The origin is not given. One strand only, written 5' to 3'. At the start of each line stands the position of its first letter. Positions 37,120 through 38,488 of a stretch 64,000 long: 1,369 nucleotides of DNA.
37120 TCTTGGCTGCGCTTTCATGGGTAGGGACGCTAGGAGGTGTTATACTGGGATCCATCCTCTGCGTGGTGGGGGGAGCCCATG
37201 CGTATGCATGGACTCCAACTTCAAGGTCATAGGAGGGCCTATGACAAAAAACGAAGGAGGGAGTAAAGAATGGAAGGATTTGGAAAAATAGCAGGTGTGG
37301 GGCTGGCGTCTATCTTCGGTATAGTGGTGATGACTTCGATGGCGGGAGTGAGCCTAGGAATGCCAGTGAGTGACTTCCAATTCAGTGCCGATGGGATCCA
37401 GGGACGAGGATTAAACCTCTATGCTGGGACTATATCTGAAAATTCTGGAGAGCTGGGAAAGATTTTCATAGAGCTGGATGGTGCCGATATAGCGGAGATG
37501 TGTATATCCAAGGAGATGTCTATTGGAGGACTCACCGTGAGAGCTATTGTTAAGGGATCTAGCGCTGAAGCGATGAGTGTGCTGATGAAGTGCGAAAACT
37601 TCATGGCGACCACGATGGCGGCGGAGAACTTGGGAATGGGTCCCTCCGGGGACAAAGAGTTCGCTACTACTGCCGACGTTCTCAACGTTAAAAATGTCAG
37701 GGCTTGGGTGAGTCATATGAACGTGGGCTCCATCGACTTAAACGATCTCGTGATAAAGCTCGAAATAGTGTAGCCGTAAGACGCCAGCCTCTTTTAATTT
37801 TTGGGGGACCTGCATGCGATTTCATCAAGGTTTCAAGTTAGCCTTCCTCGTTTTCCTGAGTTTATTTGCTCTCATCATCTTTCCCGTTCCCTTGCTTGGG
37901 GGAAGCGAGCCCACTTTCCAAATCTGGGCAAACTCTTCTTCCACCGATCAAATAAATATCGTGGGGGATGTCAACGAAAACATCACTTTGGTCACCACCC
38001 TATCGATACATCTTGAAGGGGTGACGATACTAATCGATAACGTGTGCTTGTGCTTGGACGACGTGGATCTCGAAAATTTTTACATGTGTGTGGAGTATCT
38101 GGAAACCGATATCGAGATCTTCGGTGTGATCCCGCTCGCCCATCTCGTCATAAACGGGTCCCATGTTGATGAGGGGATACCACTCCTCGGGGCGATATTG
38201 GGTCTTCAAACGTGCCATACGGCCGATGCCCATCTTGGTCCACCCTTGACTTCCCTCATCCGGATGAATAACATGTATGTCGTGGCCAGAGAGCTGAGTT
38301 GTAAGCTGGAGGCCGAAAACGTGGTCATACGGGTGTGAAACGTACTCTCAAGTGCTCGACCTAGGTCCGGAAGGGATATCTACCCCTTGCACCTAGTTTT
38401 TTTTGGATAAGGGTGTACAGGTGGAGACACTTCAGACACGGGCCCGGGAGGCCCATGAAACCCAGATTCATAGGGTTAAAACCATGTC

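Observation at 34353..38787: Seven-gene cluster of secreted/membrane proteins plus a coiled-coil protein and a sigma-70-r4-like HTH protein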

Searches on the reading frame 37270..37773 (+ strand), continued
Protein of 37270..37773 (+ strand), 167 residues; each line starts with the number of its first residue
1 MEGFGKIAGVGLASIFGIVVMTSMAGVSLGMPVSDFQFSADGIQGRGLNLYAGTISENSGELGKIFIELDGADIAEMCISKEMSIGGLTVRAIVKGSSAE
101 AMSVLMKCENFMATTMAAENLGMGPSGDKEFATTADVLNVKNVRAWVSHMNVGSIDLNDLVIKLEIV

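Call 49: find_encoding_contigs(protein=P0024, flank=6000, max_places=2)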
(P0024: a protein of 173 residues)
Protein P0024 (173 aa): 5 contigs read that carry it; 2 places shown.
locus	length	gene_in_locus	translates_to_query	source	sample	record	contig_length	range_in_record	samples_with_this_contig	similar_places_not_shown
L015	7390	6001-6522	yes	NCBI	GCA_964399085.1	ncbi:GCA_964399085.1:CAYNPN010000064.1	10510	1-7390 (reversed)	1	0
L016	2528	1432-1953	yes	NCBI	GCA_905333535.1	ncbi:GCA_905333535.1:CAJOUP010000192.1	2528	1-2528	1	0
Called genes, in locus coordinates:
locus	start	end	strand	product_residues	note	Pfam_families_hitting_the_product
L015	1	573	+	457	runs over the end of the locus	PF00072:Response_reg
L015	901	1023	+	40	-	-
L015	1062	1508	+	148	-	-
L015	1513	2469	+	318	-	PF19609:DUF6114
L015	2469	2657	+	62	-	-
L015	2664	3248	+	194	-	-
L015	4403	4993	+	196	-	PF18998:Flg_new_2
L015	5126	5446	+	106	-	-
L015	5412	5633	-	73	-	-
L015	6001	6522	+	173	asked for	-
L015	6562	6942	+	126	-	PF00072:Response_reg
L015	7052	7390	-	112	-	?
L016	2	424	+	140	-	?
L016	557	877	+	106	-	-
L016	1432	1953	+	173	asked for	-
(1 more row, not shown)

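Call 50: predict_structure(alignment_id=A4)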
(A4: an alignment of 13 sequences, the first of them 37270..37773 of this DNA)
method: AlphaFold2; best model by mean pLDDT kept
length: 167 residues; sequences in the alignment: 13
mean_pLDDT: 79.0   pTM: 0.71
mean pLDDT of the five models: 79.0, 77.1, 76.9, 75.2, 74.9
residues with pLDDT >= 90: 59; 70-90: 66; 50-70: 27; < 50: 15
segments of 3 or more residues with pLDDT < 50: 1-7, 26-32
pLDDT, mean of each block of 10 residues (from residue 1): 46 60 45 73 95 67 83 94 79 89 89 93 81 92 90 84 81
secondary structure, 60 per line:
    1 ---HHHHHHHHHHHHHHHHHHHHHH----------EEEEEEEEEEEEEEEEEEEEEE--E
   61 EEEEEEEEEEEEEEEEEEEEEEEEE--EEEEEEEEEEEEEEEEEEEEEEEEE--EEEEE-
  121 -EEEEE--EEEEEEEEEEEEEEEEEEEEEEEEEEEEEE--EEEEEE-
elements in order: H4-25 E36-57 E60-85 E88-112 E115-119 E122-126 E129-158 E161-166

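Call 54: search_protein_families(library=ncbifam, proteins=[L013:1438-2607:+, L013:494-1441:+, L013:3109-3984:+, L015:1513-2469:+], max_evalue=0.1)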
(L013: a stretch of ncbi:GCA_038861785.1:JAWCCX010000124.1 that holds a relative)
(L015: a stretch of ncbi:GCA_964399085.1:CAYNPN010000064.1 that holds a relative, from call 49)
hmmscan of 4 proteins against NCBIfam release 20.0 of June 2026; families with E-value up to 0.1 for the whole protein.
L013:1438-2607:+ (389 aa): 4 families
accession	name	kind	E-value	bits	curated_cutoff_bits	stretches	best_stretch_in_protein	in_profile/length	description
TIGR02228.1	sigpep_I_arch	equivalog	6.2e-20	71.7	51.85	1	8-125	14-143/158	signal peptidase I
NF046067.1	SigPepSipWBacil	equivalog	3.8e-10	39.7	190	1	30-132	42-160/189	signal peptidase I SipW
TIGR02227.1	sigpep_I_bact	equivalog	2.8e-06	27.3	47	1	9-64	5-62/162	signal peptidase I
TIGR02754.1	sod_Ni_protease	equivalog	0.024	15.1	63.25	1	31-62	3-38/90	nickel-type superoxide dismutase maturation protease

L013:494-1441:+ (315 aa): 0 families

L013:3109-3984:+ (291 aa): 0 families

L015:1513-2469:+ (318 aa): 0 families

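Call 61: fold_search(model_id=the predicted structure, library=pdb)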
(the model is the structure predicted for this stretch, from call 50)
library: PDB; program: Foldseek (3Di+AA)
matches with E <= 10: 623; with E <= 0.001: 0
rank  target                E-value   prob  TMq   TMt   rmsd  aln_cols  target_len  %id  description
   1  7ofh_A                2.1e-02  0.16  0.13  0.11  19.5       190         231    9  CryoEM structure of the outer membrane secretin pore pIV from the f1 filamentous bacteriophage. (released 2021-11-03)
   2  3buu_B                3.6e-02  0.08  0.11  0.09  17.5       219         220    8  Crystal structure of LolA superfamily protein NE2245 from Nitrosomonas europaea (released 2008-01-22)
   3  9fnt_A                3.8e-02  0.30  0.18  0.20  13.5       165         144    7  Cryo-EM structure of the P domain of the Hepatitis E Virus ORF2 protein in complex with Fab ES4.431 (released 2025-05-14)
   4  9jio_A                6.1e-02  0.16  0.15  0.17  13.6       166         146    7  Hepatitis E virus capsid protein E2s domain (genotype I) in complex with Fab H4 (released 2025-07-23)
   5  2e3p_A                9.1e-02  0.13  0.16  0.13  18.1       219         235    8  Crystal structure of CERT START domain in complex with C16-cearmide (P1) (released 2007-12-18)
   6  9gts_1a               9.6e-02  0.08  0.12  0.13  22.1       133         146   10  Cryo-EM structure of a contractile injection system in Streptomyces coelicolor, the cap portion in extended state. (released 2025-06-18)
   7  9f4a_BQ               1.0e-01  0.08  0.14  0.09  21.1       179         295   11  Interface between baseplate cup and extended tail tube/sheath of Klebsiella phage KP1 variant vB_Kpn_Lilla1 (released 2025-05-14)
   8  7sbv_A                1.1e-01  0.14  0.15  0.04  14.8       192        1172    7  Structure of OC43 spike in complex with polyclonal Fab4 (Donor 269) (released 2022-05-04)
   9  6j0n_n                1.1e-01  0.06  0.11  0.12  19.4       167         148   10  Cryo-EM Structure of an Extracellular Contractile Injection System, baseplate in extended state, refined in C6 symmetr (released 2019-04-10)
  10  7sbv_J                1.1e-01  0.13  0.15  0.04  15.5       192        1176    8  Structure of OC43 spike in complex with polyclonal Fab4 (Donor 269) (released 2022-05-04)
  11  9jij_A                1.2e-01  0.15  0.16  0.17  13.6       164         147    7  Hepatitis E virus capsid protein E2s domain (genotype I) in complex with Fab C158 (released 2025-07-23)
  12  8orn_B                1.2e-01  0.10  0.14  0.13  17.0       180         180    7  Crystal structure of Xanthomonas campestris pv. campestris LolA-LolB complex (released 2023-07-05)
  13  7sbx_B                1.5e-01  0.14  0.16  0.04  15.4       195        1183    8  Structure of OC43 spike in complex with polyclonal Fab6 (Donor 1051) (released 2022-05-04)
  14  9jif_A                1.5e-01  0.13  0.16  0.17  13.8       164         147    6  Hepatitis E virus capsid protein E2s domain (genotype I) in complex with Fab C6 (released 2025-07-23)
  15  7adz_1a               2.0e-01  0.08  0.14  0.16  19.7       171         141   11  Cryo-EM structure of an extracellular contractile injection system in marine bacterium Algoriphagus machipongonensis, (released 2022-02-16)
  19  2e3s                  2.4e-01  0.06  0.13  0.12  18.0       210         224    9  Crystal structure of CERT START domain co-crystallized with C24-ceramide (P21) (released 2007-12-18)
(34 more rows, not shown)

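Call 70: search_dna_similar(query=P0022, collection=plasmids, mode=protein, max_evalue=0.01, max_rows=20)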
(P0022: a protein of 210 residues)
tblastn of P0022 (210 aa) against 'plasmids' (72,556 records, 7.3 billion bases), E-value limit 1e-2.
Records with a match: 1; places in all: 1; records where one place covers at least 80% of the query: 0.
Best place of each record, by identity: <60% 1.
By first word of the organism name: Natronococcus 1.
By predicted mobility (MOB-suite, as given by PLSDB): non-mobilizable 1.
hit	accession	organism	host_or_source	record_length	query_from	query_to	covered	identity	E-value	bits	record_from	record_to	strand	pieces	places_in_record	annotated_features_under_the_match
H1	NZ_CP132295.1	Natronococcus sp. AD-5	cell culture,sediment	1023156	37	194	75%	30.5%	9e-12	71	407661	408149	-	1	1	record has no annotation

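Call 71: get_annotated_region(hit=H1, flank=6000)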
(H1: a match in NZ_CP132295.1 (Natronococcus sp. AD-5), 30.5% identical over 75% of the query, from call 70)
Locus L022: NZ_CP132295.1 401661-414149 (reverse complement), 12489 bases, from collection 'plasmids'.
description: Natronococcus sp. AD-5 plasmid unnamed1, complete sequence
organism: Natronococcus sp. AD-5 (NCBI taxid 3068275)
taxonomy: Archaea; Euryarchaeota; Halobacteria; Halobacteriales; Natrialbaceae; Natronococcus; Natronococcus sp. AD-5
host: -; source: cell culture,sediment; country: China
typing (MOB-suite, as given by PLSDB): non-mobilizable
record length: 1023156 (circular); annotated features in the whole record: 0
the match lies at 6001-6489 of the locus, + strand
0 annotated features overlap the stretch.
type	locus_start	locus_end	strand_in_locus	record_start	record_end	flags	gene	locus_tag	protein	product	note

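Call 88: search_protein_families(library=phrogs, proteins=[window:37270-37773:+], max_evalue=0.01)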
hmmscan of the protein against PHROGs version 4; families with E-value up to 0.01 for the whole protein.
window:37270-37773:+ (167 aa): 0 families

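Call 95: search_protein_families(library=pfam, proteins=[L022:6538-7053:+, L022:5893-6531:+, L015:1056-1508:+, L015:2664-3248:+], max_evalue=0.01)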
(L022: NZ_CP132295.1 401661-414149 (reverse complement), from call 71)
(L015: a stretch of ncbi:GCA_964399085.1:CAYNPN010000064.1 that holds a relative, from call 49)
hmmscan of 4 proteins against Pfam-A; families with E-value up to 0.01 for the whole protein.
L022:6538-7053:+ (171 aa): 1 family
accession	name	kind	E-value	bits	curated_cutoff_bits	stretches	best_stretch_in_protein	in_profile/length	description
PF19609.4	DUF6114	-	9.7e-26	90.9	27.9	1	14-122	1-106/106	Family of unknown function (DUF6114)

L022:5893-6531:+ (212 aa): 1 family
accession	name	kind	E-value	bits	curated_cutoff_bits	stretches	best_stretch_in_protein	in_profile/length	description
PF19741.4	DUF6230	-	1.5e-09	38.7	27.5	1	42-202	5-141/145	Family of unknown function (DUF6230)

L015:1056-1508:+ (150 aa): 0 families

L015:2664-3248:+ (194 aa): 0 families

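Call 99: fold_search(model_id=the predicted structure, library=viral)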
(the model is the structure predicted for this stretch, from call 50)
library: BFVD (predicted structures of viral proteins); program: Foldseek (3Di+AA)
matches with E <= 10: 730; with E <= 0.001: 0
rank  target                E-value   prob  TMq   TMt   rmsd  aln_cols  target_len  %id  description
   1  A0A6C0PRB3            1.7e-02  0.44  0.19  0.14  13.3       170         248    5  Capsid protein (Fragment) [Hepatitis E virus]
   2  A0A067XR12            2.0e-02  0.12  0.11  0.12  20.9       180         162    8  (no name in the UniProt tables at hand)
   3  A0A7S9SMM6            3.7e-02  0.14  0.13  0.16  18.2       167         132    8  Uncharacterized protein [Escherichia phage PNJ1809-36]
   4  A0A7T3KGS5            4.6e-02  0.13  0.16  0.12  22.6       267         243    7  (no name in the UniProt tables at hand)
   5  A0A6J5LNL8            4.8e-02  0.18  0.14  0.14  18.7       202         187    8  Outer membrane protein beta-barrel [uncultured Caudovirales phage]
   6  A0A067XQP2            4.8e-02  0.11  0.14  0.12  21.7       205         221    7  (no name in the UniProt tables at hand)
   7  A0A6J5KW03            4.8e-02  0.07  0.11  0.10  19.7       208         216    8  Tail tube protein [uncultured Caudovirales phage]
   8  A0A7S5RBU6            5.0e-02  0.08  0.12  0.10  19.4       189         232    7  (no name in the UniProt tables at hand)
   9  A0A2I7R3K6            5.3e-02  0.30  0.21  0.20  14.9       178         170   11  (no name in the UniProt tables at hand)
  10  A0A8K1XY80            5.3e-02  0.14  0.11  0.11  14.5       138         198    5  (no name in the UniProt tables at hand)
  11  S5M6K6                5.3e-02  0.11  0.13  0.13  20.2       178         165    8  Head-proximal tip of tail tube tail completion + sheath stabilizer protein [Sinorhizobium phage phiM12]
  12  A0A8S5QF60            6.5e-02  0.15  0.15  0.14  14.9       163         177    6  Uncharacterized protein [Phage sp. ctSLR2]
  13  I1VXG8                6.9e-02  0.07  0.11  0.11  17.8       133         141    8  (no name in the UniProt tables at hand)
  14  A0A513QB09            7.2e-02  0.12  0.15  0.09  16.9       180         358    9  VP4 (Fragment) [Porcine rotavirus C]
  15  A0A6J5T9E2            7.2e-02  0.05  0.11  0.08  25.4       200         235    8  Outer membrane protein beta-barrel [uncultured Caudovirales phage]
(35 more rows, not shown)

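Call 117: find_encoding_contigs(protein=P0027, flank=5000, max_places=2)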
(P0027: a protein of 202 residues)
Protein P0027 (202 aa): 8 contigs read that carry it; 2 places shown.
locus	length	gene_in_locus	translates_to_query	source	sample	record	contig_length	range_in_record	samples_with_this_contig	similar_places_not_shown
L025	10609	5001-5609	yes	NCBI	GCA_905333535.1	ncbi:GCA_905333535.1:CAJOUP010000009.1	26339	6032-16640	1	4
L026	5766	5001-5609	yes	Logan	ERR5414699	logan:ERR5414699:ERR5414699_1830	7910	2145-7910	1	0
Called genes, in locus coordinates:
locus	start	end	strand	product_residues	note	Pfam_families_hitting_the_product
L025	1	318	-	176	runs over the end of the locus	PF01994:Trm56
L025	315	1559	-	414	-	PF13167:GTP-bdg_N, PF16360:GTP-bdg_M, PF00009:GTP_EFTU (faint), PF02421:FeoB_N, PF01926:MMR_HSR1, PF03193:RsgA_GTPase (weak), PF16897:MMR_HSR1_Xtn (weak)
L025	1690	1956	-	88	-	-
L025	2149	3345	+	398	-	PF13191:AAA_16 (faint), PF16450:Prot_ATP_ID_OB_C, PF17758:Prot_ATP_ID_OB_N (faint), PF00004:AAA, PF23902:AAA_lid_PRS2_C (weak), PF17862:AAA_lid_3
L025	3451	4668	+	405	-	PF08714:Fae, PF00215:OMPdecase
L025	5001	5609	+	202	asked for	-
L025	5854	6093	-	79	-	-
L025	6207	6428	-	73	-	-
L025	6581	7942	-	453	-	PF00291:PALP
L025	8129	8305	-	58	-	-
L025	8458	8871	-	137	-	PF00582:Usp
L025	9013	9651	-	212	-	PF01983:CofC, PF12804:NTP_transf_3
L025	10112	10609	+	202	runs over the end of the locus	-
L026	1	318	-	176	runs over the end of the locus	PF01994:Trm56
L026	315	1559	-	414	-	PF13167:GTP-bdg_N, PF16360:GTP-bdg_M, PF00009:GTP_EFTU (faint), PF02421:FeoB_N, PF01926:MMR_HSR1, PF03193:RsgA_GTPase (weak), PF16897:MMR_HSR1_Xtn (weak)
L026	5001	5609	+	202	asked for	-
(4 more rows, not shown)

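Call 118: find_encoding_contigs(protein=P0026, flank=5000, max_places=2)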
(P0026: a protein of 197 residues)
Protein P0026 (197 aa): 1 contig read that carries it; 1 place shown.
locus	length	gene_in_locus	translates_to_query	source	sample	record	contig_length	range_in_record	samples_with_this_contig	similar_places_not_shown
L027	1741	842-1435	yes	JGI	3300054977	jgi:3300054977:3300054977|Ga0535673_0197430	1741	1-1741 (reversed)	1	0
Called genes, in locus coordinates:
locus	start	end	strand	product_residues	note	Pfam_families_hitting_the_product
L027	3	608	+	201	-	?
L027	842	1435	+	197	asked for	-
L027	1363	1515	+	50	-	-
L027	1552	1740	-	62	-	?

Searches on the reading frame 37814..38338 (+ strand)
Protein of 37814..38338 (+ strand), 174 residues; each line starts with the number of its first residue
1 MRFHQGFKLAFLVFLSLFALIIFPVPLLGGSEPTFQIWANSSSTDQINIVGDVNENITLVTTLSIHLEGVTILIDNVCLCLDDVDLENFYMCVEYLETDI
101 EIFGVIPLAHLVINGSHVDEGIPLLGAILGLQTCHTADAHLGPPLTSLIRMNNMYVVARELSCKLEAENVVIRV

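Call 3: search_protein_families(library=pfam, proteins=[window:37814-38338:+], max_evalue=0.1)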
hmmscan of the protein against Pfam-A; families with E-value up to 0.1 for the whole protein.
window:37814-38338:+ (174 aa): 0 families

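Call 4: search_protein_families(library=ncbifam, proteins=[window:37814-38338:+], max_evalue=0.1)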
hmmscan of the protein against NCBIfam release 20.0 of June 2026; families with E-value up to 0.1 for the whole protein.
window:37814-38338:+ (174 aa): 0 families

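Call 30: find_homologous_proteins(query=window:37814-38338:+, max_evalue=0.001)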
Query window:37814-38338:+ (174 aa): 3 proteins with E <= 0.001 among 151 candidates.
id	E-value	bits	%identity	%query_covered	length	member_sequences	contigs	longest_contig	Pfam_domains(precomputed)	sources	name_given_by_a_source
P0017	2.8e-109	380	100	100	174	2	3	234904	-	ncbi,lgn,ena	-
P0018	9.2e-42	161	51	83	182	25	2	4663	-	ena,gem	-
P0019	6.7e-41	158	52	87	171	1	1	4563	-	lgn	-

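Call 88: search_protein_families(library=phrogs, proteins=[window:37814-38338:+], max_evalue=0.01)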
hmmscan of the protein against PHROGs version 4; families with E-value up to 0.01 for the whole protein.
window:37814-38338:+ (174 aa): 0 families

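Call 109: search_solved_structures(query=A2, max_evalue=1)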
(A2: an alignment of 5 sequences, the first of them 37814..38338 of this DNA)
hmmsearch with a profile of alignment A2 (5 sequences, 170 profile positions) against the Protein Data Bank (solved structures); distinct sequences matched with E-value up to 1: 1.
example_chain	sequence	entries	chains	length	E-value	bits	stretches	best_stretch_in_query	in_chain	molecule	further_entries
4x9x_A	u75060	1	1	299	0.028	17.6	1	48-134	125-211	DegV domain-containing protein MW1315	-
